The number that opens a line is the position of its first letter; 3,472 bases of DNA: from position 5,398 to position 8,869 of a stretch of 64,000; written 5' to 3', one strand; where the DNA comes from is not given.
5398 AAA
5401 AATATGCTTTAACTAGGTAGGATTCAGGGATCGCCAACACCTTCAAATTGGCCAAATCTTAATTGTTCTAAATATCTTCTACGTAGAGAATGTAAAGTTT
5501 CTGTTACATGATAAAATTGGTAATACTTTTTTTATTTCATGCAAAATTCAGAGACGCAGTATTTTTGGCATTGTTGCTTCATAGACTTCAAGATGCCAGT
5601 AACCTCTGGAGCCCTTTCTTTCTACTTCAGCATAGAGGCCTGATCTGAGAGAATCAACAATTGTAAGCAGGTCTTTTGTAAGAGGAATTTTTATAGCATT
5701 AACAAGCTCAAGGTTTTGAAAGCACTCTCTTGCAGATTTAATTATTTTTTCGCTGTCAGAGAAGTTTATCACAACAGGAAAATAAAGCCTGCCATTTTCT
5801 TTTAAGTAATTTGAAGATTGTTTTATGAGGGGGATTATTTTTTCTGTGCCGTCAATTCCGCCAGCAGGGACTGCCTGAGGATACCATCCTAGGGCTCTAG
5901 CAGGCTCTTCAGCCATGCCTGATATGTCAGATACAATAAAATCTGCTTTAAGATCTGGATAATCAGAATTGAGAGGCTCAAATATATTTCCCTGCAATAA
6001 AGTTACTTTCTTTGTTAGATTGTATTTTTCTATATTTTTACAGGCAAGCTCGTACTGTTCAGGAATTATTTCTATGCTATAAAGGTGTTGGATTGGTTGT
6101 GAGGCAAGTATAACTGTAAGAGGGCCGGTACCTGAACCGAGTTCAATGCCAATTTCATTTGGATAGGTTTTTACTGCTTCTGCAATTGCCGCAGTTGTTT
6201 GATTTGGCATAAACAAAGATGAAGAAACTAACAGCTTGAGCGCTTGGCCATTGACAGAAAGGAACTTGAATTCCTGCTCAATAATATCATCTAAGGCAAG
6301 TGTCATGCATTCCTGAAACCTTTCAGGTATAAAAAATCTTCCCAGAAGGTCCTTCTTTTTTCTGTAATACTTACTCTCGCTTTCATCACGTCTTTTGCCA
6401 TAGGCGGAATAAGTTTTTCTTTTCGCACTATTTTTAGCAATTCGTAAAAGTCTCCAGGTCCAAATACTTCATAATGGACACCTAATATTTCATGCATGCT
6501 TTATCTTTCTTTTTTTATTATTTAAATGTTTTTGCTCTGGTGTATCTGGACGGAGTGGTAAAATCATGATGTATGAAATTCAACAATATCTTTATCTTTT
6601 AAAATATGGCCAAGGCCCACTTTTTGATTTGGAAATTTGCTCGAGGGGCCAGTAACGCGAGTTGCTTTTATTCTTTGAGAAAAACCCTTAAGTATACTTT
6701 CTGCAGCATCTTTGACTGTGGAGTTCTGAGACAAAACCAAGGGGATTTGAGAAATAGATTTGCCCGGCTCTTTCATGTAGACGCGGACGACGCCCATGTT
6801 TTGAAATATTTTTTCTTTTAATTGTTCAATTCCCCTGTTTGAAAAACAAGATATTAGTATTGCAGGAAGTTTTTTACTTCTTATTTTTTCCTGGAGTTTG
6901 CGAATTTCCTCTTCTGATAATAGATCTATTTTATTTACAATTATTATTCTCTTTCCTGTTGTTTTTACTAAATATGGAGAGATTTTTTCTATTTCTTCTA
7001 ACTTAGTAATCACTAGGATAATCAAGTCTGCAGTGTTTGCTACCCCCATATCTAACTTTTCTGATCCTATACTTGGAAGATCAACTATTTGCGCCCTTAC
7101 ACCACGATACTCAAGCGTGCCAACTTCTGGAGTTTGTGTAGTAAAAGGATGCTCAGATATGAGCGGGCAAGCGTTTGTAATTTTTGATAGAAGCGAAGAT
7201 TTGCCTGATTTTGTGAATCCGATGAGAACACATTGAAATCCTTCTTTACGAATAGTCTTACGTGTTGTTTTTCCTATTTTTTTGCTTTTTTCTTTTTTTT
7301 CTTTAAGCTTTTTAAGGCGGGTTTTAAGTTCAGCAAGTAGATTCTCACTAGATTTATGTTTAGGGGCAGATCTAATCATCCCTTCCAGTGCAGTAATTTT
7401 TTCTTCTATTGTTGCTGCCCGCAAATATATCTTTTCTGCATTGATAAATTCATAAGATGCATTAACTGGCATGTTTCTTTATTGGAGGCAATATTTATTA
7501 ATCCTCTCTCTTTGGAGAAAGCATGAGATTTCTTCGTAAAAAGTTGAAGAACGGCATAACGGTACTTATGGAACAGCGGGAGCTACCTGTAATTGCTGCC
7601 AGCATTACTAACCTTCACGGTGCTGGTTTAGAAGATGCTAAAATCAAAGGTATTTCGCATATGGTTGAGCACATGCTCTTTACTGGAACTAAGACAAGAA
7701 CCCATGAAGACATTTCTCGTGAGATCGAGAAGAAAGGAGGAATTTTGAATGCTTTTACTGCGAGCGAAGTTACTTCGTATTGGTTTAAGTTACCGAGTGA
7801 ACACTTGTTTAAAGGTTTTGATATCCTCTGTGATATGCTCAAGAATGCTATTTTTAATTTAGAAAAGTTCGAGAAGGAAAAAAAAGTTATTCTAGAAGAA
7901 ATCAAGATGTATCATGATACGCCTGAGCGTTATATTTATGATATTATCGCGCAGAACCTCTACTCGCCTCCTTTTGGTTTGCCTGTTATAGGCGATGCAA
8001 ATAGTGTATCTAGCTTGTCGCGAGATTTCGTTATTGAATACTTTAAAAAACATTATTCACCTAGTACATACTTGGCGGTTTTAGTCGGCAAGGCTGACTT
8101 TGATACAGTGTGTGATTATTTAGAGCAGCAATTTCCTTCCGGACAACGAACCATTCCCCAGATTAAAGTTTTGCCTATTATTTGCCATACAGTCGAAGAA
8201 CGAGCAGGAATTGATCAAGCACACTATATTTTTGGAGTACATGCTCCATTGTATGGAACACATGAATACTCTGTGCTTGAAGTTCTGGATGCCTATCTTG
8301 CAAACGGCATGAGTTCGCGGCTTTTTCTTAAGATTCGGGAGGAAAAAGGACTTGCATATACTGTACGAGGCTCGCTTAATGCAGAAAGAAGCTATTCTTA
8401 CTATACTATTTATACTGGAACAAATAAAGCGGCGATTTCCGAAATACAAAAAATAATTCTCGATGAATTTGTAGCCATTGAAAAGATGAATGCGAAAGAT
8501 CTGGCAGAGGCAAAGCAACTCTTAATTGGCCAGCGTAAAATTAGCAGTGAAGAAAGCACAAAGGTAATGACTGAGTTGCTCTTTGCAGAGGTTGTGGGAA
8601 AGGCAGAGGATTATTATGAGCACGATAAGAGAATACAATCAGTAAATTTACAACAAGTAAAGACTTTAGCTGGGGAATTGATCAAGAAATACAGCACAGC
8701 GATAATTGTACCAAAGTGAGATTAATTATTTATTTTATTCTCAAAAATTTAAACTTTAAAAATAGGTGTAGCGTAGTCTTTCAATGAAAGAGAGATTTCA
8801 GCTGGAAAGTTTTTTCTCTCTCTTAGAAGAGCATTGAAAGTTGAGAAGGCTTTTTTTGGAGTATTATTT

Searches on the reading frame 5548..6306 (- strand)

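Call 37: search_protein_families(library=pfam, max_evalue=0.001, proteins=[window:5548-6306:-])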
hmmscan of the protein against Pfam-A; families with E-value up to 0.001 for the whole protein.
window:5548-6306:- (252 aa): 8 families
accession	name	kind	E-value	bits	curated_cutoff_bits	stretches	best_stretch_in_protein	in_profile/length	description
PF13847.12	Methyltransf_31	-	1.7e-08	34.7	27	1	54-175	8-108/145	Methyltransferase domain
PF01728.25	FtsJ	-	2.4e-06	28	24.1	1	44-202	15-162/181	FtsJ-like methyltransferase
PF05175.20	MTS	-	2.3e-05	24.5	23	0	38-125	20-103/170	Methyltransferase small domain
PF09445.16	Methyltransf_15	-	2.7e-05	24.3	22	1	54-125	5-76/165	RNA cap guanine-N2 methyltransferase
PF13649.12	Methyltransf_25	-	3.8e-05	24.7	27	1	55-126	3-70/97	Methyltransferase domain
PF08241.18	Methyltransf_11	-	0.00011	23.2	21.2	0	55-126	2-66/95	Methyltransferase domain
PF02475.24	TRM5-TYW2_MTfase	-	0.00012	22.5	28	1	19-108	6-96/164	TRM5/TYW2 methyltransferase domain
PF01135.25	PCMT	-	0.00051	20.3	20.3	0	37-103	61-128/210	Protein-L-isoaspartate(D-aspartate) O-methyltransferase (PCMT)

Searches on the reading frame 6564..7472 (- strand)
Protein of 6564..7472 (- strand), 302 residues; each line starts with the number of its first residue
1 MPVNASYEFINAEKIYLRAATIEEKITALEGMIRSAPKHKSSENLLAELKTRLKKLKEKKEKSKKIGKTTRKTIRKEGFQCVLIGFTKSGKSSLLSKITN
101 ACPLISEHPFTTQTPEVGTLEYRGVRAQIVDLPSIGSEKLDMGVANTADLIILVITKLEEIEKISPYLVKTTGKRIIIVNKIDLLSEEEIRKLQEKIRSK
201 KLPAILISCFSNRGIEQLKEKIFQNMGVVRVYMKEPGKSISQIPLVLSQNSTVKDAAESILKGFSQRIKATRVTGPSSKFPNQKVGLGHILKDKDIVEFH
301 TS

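Call 37: search_protein_families(library=pfam, max_evalue=0.001, proteins=[window:6564-7472:-])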
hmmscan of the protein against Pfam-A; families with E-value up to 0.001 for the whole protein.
window:6564-7472:- (302 aa): 9 families
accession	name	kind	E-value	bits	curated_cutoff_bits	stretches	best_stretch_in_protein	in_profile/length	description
PF01926.29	MMR_HSR1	-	1.2e-14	54.9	21.9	1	81-181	2-113/113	50S ribosome-binding GTPase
PF16897.10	MMR_HSR1_Xtn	-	5.3e-09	36.5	35.2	1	174-227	57-105/106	C-terminal region of MMR_HSR1 domain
PF02421.24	FeoB_N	-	7.6e-09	35.7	27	1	80-222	2-156/156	Ferrous iron transport protein B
PF02824.27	TGS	-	2.8e-08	34.1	22.2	1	229-301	1-60/60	TGS domain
PF03193.22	RsgA_GTPase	-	3.5e-07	30.6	30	1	144-228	20-110/174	RsgA GTPase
PF10662.15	PduV-EutP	-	1.4e-05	25.4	21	1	144-222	60-141/143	Ethanolamine utilisation - propanediol utilisation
PF00009.33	GTP_EFTU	-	2.1e-05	24.7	26.5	1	145-224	90-184/188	Elongation factor Tu GTP binding domain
PF12631.12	MnmE_helical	-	0.00042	20.9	40.1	1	48-260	66-163/211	MnmE helical domain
PF00025.27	Arf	-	0.00098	19.1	22.3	0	76-139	12-70/174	ADP-ribosylation factor family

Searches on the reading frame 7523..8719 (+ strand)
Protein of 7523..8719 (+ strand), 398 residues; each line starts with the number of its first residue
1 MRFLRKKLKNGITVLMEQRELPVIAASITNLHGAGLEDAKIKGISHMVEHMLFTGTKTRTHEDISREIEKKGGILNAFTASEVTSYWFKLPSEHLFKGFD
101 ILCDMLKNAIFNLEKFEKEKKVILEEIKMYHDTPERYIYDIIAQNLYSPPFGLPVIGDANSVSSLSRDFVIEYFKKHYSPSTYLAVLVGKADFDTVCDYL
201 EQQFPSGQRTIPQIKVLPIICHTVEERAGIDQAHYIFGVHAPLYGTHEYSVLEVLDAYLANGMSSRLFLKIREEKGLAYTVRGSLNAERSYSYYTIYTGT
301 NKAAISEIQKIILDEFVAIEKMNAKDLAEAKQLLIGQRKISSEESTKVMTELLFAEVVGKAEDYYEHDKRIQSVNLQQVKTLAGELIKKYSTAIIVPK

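Call 9: search_protein_families(library=pfam, max_evalue=0.001, proteins=[window:7523-8719:+])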
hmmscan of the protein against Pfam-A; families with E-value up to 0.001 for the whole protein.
window:7523-8719:+ (398 aa): 2 families
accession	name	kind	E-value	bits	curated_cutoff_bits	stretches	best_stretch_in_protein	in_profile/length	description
PF00675.25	Peptidase_M16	-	2.7e-27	96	22.3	1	33-154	22-144/149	Insulinase (Peptidase family M16)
PF05193.26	Peptidase_M16_C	-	4.1e-25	89.1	23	1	164-334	1-181/181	Peptidase M16 inactive domain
